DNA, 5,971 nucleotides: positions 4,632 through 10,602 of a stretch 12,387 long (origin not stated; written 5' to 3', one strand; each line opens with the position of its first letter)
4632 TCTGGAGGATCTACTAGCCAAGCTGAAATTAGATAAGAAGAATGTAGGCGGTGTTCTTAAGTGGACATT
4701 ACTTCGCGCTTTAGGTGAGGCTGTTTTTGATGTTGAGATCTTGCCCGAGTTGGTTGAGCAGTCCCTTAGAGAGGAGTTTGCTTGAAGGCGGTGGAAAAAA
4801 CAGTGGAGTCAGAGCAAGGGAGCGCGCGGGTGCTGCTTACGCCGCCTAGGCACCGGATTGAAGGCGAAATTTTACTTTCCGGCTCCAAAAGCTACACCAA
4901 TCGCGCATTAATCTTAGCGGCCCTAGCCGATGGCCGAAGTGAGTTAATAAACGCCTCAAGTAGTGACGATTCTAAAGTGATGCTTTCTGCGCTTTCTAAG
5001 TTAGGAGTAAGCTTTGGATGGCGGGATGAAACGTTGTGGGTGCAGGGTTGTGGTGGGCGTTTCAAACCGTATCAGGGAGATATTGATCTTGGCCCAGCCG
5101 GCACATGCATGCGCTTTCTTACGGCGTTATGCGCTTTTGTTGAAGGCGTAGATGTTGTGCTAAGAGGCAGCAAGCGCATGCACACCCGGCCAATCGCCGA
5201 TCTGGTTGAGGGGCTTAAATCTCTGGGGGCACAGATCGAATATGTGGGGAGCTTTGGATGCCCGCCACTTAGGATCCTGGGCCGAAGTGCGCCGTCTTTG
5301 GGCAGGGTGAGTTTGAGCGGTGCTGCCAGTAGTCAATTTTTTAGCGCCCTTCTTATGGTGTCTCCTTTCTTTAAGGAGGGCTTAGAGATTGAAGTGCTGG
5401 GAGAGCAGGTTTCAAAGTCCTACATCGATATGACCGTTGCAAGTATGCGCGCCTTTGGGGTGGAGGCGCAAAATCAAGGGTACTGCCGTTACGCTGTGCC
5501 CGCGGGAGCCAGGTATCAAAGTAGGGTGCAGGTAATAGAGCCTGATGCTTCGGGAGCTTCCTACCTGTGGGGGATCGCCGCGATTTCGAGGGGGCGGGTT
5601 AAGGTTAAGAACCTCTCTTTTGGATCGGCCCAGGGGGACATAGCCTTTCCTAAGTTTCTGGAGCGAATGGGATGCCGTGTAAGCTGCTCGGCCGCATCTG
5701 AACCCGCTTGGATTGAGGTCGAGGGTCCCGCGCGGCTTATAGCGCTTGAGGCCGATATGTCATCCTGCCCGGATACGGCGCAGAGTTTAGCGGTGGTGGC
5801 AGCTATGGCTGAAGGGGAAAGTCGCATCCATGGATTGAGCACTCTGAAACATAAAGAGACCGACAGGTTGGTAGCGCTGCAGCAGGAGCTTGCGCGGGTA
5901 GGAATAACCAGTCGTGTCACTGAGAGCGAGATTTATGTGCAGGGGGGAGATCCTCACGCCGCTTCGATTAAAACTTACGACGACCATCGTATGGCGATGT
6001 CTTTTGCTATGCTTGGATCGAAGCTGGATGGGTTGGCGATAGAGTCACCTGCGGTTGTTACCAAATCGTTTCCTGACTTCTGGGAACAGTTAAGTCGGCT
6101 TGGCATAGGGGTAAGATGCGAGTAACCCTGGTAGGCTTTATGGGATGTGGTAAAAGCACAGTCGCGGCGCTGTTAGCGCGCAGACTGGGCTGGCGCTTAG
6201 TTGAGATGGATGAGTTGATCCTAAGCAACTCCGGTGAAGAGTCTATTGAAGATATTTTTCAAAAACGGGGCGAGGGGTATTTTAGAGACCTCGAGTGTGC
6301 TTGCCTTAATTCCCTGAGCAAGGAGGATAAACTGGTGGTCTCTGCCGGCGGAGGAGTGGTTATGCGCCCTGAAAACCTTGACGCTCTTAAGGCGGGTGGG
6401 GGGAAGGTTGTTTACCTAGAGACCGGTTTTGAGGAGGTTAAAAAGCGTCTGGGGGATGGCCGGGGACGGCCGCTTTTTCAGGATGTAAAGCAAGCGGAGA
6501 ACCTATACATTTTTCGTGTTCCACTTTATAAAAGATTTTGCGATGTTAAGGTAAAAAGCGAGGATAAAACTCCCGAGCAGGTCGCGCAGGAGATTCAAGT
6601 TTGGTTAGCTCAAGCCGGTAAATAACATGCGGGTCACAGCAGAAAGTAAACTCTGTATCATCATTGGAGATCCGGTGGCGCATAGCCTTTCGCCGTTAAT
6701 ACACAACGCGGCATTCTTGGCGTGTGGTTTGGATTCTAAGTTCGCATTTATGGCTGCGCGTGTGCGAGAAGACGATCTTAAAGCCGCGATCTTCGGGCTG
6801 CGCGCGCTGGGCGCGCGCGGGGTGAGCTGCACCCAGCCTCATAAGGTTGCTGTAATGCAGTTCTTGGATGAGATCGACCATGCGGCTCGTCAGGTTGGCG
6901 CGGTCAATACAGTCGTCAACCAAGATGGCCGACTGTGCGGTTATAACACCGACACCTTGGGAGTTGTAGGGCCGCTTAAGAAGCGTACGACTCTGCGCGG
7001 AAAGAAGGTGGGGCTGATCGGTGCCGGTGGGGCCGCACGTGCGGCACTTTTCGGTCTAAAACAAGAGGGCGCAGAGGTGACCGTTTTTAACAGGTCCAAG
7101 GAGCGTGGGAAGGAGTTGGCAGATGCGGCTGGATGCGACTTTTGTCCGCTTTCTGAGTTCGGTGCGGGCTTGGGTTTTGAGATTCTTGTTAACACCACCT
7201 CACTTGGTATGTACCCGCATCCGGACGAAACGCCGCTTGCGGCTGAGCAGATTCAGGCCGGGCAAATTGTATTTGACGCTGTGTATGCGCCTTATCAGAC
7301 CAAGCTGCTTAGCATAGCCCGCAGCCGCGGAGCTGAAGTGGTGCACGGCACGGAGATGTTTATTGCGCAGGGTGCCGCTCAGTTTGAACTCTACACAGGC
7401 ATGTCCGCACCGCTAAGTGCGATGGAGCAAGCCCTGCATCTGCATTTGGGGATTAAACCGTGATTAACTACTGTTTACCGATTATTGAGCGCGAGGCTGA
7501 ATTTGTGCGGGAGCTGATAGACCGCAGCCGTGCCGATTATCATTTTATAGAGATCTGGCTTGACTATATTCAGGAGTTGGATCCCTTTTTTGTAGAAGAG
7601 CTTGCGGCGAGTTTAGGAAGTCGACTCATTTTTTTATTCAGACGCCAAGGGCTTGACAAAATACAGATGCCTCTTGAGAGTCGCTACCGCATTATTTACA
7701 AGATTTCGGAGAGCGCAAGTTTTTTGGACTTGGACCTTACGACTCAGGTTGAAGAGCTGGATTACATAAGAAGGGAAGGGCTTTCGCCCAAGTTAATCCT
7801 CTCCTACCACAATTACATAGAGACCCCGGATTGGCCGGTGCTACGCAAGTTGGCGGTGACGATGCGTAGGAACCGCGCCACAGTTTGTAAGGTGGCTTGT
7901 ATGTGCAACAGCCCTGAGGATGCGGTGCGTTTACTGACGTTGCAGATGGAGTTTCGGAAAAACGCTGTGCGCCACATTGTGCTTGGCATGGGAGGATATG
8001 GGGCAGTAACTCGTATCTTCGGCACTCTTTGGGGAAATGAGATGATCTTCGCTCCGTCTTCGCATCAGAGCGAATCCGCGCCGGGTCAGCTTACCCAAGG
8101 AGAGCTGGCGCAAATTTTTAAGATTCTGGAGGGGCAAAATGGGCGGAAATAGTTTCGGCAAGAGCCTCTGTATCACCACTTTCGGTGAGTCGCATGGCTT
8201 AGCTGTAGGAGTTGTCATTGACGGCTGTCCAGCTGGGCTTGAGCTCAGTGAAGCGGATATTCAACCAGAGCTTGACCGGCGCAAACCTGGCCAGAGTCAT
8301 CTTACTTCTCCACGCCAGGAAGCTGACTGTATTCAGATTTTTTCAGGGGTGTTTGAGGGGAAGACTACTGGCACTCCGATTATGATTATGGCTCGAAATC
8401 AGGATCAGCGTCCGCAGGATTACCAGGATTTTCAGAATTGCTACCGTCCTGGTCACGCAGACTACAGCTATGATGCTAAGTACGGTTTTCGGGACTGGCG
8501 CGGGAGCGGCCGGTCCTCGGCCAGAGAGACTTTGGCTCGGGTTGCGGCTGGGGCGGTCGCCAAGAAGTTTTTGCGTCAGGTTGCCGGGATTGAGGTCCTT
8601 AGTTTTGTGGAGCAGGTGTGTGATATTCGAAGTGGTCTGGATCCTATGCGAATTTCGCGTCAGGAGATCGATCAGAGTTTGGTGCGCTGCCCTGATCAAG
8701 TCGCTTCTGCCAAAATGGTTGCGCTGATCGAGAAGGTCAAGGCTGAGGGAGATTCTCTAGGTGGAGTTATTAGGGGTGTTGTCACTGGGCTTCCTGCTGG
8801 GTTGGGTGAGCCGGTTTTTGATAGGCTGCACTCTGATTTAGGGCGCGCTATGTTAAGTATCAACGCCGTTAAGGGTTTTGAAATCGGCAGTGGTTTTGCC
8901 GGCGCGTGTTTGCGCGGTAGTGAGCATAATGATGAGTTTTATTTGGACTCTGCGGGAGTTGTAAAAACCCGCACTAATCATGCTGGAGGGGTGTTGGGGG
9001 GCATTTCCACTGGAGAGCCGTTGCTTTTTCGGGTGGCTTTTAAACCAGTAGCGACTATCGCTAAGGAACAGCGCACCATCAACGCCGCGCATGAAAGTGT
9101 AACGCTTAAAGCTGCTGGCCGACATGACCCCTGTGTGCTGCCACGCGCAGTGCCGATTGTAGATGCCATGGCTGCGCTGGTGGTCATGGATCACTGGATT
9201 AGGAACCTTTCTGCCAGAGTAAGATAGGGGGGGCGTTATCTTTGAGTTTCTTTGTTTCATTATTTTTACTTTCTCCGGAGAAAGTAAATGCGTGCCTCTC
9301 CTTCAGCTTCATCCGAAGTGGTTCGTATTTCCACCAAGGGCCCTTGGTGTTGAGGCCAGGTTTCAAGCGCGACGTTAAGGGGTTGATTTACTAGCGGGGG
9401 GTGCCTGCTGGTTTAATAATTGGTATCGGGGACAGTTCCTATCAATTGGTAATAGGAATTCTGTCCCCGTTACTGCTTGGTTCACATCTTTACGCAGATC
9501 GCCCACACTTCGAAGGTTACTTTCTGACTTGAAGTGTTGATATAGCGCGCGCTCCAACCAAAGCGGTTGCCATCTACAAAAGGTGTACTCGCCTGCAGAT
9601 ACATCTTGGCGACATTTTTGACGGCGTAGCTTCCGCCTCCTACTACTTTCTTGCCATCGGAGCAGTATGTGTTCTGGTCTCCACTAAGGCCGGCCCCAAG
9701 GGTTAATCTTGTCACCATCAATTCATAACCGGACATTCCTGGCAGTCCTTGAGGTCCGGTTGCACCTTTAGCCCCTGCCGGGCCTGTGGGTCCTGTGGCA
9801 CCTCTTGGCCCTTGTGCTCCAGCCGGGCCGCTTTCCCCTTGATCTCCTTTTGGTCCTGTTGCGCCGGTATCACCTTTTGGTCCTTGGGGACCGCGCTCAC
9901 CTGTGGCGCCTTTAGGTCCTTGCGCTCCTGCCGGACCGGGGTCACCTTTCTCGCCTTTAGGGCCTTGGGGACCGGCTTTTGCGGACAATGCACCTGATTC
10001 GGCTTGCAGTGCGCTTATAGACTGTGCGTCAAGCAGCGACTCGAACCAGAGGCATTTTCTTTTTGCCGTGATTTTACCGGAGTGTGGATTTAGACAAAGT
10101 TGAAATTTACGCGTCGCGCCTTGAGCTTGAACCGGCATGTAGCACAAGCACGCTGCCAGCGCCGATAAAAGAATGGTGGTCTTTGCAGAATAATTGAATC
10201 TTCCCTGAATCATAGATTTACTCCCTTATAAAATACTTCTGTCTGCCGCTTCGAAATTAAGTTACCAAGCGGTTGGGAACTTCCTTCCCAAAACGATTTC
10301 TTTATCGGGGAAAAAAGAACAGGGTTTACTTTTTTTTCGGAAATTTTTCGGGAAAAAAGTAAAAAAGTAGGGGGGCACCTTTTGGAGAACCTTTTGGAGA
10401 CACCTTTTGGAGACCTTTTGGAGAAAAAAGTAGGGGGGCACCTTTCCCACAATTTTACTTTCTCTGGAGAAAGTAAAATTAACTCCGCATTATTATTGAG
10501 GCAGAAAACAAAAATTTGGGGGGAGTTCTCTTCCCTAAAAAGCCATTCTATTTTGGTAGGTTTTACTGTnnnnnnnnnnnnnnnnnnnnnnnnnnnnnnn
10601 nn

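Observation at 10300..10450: Repeat- and homopolymer-laden promoter region of the collagen-like gene: 4x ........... tandem array nested inside a 22-bp direct repeat, plus G6, A6 and T8 tracts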

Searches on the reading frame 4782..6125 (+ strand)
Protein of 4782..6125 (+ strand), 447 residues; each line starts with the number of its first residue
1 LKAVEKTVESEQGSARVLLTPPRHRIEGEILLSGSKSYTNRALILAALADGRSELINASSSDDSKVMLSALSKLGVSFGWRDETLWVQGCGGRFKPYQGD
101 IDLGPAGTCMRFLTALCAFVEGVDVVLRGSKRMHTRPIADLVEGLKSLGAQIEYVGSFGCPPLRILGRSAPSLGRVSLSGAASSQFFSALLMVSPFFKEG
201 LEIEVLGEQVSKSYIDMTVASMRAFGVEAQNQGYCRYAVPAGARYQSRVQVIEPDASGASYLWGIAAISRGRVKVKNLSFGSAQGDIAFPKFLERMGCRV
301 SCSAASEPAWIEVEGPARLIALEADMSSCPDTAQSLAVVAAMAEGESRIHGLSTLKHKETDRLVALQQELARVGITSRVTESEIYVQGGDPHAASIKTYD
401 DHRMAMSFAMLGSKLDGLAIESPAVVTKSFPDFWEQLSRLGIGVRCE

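Call 6: search_protein_families(library=pfam, proteins=[window:4782-6125:+], max_evalue=0.01)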
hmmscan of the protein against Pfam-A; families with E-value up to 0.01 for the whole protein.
window:4782-6125:+ (447 aa): 1 family
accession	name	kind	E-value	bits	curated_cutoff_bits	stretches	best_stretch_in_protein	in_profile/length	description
PF00275.25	EPSP_synthase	-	2e-100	336.9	22.8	1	23-437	4-417/417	EPSP synthase (3-phosphoshikimate 1-carboxyvinyltransferase)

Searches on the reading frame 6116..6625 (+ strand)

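Call 6: search_protein_families(library=pfam, proteins=[window:6116-6625:+], max_evalue=0.01)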
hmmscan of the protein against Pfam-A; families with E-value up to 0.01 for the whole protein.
window:6116-6625:+ (169 aa): 11 families
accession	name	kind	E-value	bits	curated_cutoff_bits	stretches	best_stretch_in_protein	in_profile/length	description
PF01202.28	SKI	-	1.3e-40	139.6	22.1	1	9-163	1-157/159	Shikimate kinase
PF13238.12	AAA_18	-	1.8e-06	28.9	29.4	1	3-113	1-109/128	AAA domain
PF01712.25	dNK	-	0.00015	22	27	1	7-82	5-79/203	Deoxynucleoside kinase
PF00004.35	AAA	-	0.00022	22.1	21.2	1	4-50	2-52/131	ATPase family associated with various cellular activities (AAA)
PF13671.12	AAA_33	-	0.0003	21.5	27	1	4-44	3-43/143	AAA domain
PF13207.12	AAA_17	-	0.00049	20.8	27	1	6-117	1-126/136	AAA domain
PF08303.17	tRNA_lig_kinase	-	0.0058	17.2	22.7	0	6-41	5-40/168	tRNA ligase kinase domain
PF01121.26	CoaE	-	0.006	16.7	27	1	3-56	3-57/180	Dephospho-CoA kinase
PF13521.12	AAA_28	-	0.0073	17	27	0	2-30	1-29/164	AAA domain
PF13189.12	Cytidylate_kin2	-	0.0074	16.9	28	0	3-44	2-42/176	Cytidylate kinase-like family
PF07728.20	AAA_5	-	0.0098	16.3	22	0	3-31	2-31/139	AAA domain (dynein-related subfamily)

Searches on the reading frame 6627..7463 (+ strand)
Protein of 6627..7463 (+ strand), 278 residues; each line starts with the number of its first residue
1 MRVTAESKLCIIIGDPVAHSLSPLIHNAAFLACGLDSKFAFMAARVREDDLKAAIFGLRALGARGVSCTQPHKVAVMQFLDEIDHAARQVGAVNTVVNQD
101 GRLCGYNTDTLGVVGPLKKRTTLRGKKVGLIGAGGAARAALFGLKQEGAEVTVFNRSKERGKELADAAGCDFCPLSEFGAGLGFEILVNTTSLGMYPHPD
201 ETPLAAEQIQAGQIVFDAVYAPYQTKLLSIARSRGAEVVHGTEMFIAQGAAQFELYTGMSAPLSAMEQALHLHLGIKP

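Call 6: search_protein_families(library=pfam, proteins=[window:6627-7463:+], max_evalue=0.01)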
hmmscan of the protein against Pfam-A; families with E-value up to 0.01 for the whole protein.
window:6627-7463:+ (278 aa): 7 families
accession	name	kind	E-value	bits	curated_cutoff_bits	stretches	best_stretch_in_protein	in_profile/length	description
PF08501.16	Shikimate_dh_N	-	5.8e-26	91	27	1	12-96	1-83/83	Shikimate dehydrogenase substrate binding domain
PF18317.6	SDH_C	-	3.9e-12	46.1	25.8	1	241-270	1-30/31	Shikimate 5'-dehydrogenase C-terminal domain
PF01488.26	Shikimate_DH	-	1.2e-07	32.3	24.3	1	121-180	8-71/138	Shikimate / quinate 5-dehydrogenase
PF03807.23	F420_oxidored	-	0.00024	22.1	21.6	1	127-180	1-56/94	NADP oxidoreductase coenzyme F420-dependent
PF02826.25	2-Hacid_dh_C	-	0.00046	20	25.1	1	120-177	31-87/178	D-isomer specific 2-hydroxyacid dehydrogenase, NAD binding domain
PF03435.24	Sacchrp_dh_NADP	-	0.0045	17.8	25.1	0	128-240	1-97/129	Saccharopine dehydrogenase NADP binding domain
PF07991.19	KARI_N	-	0.0075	16.3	20.6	0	123-175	2-54/165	Acetohydroxy acid isomeroreductase, NADPH-binding domain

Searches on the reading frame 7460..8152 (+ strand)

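Call 6: search_protein_families(library=pfam, proteins=[window:7460-8152:+], max_evalue=0.01)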
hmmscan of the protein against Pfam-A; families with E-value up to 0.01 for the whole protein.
window:7460-8152:+ (230 aa): 1 family
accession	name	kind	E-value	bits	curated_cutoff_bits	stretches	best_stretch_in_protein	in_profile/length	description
PF01487.21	DHquinase_I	-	2.3e-31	110.1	22.2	1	5-219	1-229/230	Type I 3-dehydroquinase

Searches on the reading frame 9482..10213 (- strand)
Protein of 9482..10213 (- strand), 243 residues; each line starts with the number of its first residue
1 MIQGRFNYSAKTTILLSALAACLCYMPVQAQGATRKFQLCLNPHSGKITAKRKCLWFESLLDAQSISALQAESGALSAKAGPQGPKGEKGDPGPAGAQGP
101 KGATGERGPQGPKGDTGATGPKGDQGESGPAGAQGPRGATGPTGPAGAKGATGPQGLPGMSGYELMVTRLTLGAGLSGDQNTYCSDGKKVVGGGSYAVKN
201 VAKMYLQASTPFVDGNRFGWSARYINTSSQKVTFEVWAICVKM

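Call 6: search_protein_families(library=pfam, proteins=[window:9482-10213:-], max_evalue=0.01)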
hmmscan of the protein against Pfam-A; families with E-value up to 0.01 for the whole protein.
window:9482-10213:- (243 aa): 1 family
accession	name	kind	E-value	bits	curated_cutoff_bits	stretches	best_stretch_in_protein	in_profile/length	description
PF01391.23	Collagen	-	2.3e-15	56.6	27.2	2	108-162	4-58/60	Collagen triple helix repeat (20 copies)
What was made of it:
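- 9482..10213 (-): Collagen-like gene (243 aa) with a signal-peptide-like N-terminus, Gly-X-Y repeats and a C-terminal globular domain. Pfam Collagen, E = 2e-15 (call 6).
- Checked: The region does lie upstream of the collagen-like gene (9482-10213, minus strand; Pfam Collagen, call 6) and downstream of a flagellin gene (10570-12387, minus strand; call 6).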

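Call 8: find_encoding_contigs(protein=window:9482-10213:-, flank=10000, max_places=10)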
Protein window:9482-10213:- (243 aa): 4 contigs read that carry it; 3 places shown.
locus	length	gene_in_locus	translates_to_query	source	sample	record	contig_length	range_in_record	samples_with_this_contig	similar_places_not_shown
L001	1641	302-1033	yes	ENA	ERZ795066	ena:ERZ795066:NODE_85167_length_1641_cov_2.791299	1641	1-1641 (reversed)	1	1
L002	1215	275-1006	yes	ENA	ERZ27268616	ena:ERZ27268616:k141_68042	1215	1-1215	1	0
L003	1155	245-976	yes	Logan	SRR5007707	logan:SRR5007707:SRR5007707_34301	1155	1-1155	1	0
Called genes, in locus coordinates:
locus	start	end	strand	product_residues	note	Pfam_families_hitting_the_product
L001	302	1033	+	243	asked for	PF01391:Collagen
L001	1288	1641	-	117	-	?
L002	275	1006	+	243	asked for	PF01391:Collagen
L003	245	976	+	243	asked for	PF01391:Collagen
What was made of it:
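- Tried and rejected: The gene callers behind L001 called nothing there (call 8).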

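Call 13: find_homologous_proteins(query=window:9482-10213:-, max_evalue=0.001)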
Query window:9482-10213:- (243 aa): 6758 proteins with E <= 0.001 among 8000 candidates; the best 120 are listed.
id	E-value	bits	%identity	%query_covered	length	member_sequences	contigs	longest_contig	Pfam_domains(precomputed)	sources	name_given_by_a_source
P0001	3.8e-157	539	100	100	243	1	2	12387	PF01391.24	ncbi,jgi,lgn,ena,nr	ncbi:MAG: hypothetical protein GX589_00825 [Deltaproteobacteria bacterium]|nr:hypothetical protein [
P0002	7.0e-89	316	61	100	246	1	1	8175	PF01391.24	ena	-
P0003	3.0e-54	202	46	97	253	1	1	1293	PF01391.24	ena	-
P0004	8.9e-49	184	65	34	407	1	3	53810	PF01391.24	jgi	jgi:hypothetical protein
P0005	4.3e-40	156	46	85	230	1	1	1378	PF01391.24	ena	-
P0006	2.0e-38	150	67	28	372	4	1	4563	PF01391.24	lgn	-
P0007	2.4e-38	150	59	35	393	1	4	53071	PF01391.24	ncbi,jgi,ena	-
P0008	4.8e-36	143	51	35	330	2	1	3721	PF01391.24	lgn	-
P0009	1.0e-34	138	48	52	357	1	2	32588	PF01391.24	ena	-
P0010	1.4e-34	138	52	39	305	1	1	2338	PF01391.24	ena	-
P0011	3.1e-34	137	41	67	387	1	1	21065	PF01391.24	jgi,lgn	jgi:hypothetical protein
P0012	6.3e-34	136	48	52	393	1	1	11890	PF01391.24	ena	-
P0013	1.0e-33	135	43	67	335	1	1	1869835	PF01391.24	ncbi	ncbi:MAG: IPT/TIG domain-containing protein [Chthoniobacterales bacterium]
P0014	1.3e-33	135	51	43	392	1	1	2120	PF01391.24,PF10651.16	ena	-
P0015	1.9e-33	134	50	44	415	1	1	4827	PF01391.24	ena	-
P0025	5.0e-30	123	40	97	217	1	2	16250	PF01391.24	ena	-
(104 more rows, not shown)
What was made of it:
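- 9482..10213 (-): NCBI locus tag GX589_00825 (call 13).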

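Call 14: find_encoding_contigs(protein=P0002, flank=10000, max_places=6)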
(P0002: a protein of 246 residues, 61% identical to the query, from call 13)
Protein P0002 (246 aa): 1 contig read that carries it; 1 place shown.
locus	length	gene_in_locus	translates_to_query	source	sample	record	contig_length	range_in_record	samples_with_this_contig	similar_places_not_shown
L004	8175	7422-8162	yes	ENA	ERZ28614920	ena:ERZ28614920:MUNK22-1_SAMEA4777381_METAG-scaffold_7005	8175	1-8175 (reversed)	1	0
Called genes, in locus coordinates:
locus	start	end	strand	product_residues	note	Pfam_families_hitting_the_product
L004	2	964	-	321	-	?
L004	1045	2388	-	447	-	PF00919:UPF0004, PF04055:Radical_SAM, PF18693:TRAM_2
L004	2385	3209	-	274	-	PF03548:LolA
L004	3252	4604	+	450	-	PF26299:MurL_N, PF26298:MurL_epimerase_C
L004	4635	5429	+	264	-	PF03306:AAL_decarboxy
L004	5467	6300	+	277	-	-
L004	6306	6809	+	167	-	PF02875:Mur_ligase_C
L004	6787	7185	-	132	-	-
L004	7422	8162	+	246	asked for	PF01391:Collagen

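Call 15: find_encoding_contigs(protein=P0003, flank=10000, max_places=6)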
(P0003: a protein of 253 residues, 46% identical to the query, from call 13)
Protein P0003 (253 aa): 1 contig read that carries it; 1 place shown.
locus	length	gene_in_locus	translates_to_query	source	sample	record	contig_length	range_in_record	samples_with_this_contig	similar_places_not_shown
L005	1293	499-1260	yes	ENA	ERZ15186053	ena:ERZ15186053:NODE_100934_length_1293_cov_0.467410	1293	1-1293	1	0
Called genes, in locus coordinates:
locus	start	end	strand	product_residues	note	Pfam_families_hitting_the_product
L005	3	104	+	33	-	?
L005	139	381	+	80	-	-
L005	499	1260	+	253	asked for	PF01391:Collagen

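Call 16: find_encoding_contigs(protein=P0005, flank=10000, max_places=6)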
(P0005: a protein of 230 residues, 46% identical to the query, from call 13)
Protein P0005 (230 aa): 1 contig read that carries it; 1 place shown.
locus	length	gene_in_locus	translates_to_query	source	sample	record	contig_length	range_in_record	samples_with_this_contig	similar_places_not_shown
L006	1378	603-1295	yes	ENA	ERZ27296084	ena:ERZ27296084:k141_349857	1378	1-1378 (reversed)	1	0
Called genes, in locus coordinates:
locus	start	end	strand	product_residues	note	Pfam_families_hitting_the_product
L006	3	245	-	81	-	?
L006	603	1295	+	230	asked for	PF01391:Collagen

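Call 64: find_encoding_contigs(protein=P0025, flank=3000, max_places=3)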
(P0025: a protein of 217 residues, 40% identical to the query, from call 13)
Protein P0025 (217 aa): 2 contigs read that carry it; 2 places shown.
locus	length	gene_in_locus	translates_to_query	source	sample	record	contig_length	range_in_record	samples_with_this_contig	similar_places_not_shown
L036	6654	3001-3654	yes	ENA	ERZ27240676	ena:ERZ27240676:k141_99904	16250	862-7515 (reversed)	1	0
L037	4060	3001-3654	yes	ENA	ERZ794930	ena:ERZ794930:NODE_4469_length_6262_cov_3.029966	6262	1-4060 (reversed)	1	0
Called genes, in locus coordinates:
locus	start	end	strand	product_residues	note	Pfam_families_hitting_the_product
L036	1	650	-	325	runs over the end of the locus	PF00561:Abhydrolase_1, PF12146:Hydrolase_4, PF12697:Abhydrolase_6 (weak)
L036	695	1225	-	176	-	PF16697:Yop-YscD_cpl, PF00498:FHA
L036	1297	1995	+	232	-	PF02146:SIR2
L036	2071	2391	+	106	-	-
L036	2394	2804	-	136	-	-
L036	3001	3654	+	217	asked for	PF01391:Collagen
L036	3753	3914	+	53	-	-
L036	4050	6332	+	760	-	PF01804:Penicil_amidase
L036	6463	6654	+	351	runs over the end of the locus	?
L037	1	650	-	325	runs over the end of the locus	PF00561:Abhydrolase_1, PF12146:Hydrolase_4, PF12697:Abhydrolase_6 (weak)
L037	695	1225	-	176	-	PF16697:Yop-YscD_cpl, PF00498:FHA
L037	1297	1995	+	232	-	PF02146:SIR2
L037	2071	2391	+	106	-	-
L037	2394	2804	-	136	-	-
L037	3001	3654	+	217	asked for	PF01391:Collagen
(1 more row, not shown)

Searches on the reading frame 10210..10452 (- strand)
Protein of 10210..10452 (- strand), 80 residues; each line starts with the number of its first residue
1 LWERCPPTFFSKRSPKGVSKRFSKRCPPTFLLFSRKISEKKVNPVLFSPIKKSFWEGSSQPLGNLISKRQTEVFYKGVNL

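Call 47: search_protein_families(library=pfam, proteins=[window:10210-10452:-], max_evalue=1)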
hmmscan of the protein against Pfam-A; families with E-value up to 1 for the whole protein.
window:10210-10452:- (80 aa): 0 families
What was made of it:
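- Tried and rejected: Hidden small gene: ORFs of 80, 62 and 63 codons cross the region but have no Pfam match (call 47).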
